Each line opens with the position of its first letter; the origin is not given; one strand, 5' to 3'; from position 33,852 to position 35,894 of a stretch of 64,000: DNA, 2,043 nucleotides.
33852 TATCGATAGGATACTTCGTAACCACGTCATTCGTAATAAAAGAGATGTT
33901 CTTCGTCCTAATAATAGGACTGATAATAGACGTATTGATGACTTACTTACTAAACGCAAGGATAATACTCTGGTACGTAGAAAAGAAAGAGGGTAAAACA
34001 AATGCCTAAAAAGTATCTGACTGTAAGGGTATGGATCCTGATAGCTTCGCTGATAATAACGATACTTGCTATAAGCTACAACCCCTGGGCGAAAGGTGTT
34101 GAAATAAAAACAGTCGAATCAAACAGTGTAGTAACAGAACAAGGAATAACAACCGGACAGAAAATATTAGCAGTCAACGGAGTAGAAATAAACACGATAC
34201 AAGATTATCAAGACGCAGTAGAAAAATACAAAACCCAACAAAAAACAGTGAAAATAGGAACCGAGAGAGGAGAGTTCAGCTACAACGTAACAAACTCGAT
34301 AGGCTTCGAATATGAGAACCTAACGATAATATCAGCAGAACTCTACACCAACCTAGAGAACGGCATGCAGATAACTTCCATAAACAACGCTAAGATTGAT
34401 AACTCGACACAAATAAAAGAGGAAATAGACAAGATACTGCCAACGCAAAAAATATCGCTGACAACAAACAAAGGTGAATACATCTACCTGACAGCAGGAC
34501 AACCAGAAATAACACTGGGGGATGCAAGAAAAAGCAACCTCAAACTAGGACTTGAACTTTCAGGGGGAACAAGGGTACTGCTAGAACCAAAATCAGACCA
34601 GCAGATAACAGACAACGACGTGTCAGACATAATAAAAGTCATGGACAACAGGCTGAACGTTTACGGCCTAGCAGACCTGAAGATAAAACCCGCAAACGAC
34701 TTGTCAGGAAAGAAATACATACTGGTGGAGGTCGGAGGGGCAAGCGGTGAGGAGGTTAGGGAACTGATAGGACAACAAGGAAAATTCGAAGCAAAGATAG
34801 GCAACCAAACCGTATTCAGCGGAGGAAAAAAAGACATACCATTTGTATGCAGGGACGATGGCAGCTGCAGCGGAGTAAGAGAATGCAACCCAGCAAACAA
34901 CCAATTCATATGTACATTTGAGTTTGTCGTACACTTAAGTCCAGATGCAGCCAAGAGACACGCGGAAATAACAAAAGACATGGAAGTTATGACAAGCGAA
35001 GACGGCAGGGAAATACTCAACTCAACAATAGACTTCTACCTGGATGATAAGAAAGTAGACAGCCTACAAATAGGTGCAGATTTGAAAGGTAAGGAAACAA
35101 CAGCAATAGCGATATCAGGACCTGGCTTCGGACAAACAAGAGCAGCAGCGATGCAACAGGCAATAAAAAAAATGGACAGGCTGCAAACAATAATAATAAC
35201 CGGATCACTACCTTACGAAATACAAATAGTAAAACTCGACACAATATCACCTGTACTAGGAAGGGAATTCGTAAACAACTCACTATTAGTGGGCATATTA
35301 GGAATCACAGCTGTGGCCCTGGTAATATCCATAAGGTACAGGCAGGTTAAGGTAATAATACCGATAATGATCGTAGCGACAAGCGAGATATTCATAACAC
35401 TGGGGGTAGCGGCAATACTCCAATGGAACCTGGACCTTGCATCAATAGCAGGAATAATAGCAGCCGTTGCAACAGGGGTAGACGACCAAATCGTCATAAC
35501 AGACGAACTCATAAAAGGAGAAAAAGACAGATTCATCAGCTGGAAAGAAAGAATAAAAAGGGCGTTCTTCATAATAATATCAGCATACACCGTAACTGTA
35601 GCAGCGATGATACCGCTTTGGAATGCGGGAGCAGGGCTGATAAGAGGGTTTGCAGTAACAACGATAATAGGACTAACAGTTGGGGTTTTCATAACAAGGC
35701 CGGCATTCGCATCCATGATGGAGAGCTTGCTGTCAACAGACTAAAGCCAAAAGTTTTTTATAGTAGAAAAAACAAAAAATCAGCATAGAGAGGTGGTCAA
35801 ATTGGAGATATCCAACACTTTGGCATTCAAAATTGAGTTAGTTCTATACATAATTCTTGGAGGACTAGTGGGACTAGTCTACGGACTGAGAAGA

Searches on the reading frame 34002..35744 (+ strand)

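Call 83: search_protein_families(library=pfam, max_evalue=0.0001, proteins=[window:34002-35744:+])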
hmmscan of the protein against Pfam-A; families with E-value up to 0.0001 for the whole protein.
window:34002-35744:+ (580 aa): 4 families
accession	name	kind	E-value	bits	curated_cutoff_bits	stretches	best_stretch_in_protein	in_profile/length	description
PF02355.23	SecD_SecF_C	-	2.9e-15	56.6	20.5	1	406-563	12-173/189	Protein export membrane protein SecD/SecF, C-terminal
PF13180.12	PDZ_2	-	1.3e-06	29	27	0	30-91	11-71/80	PDZ domain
PF17820.7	PDZ_6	-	5.1e-06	26.6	27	1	35-74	2-41/54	PDZ domain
PF00595.29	PDZ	-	8e-06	26.6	23.2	0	29-85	21-78/81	PDZ domain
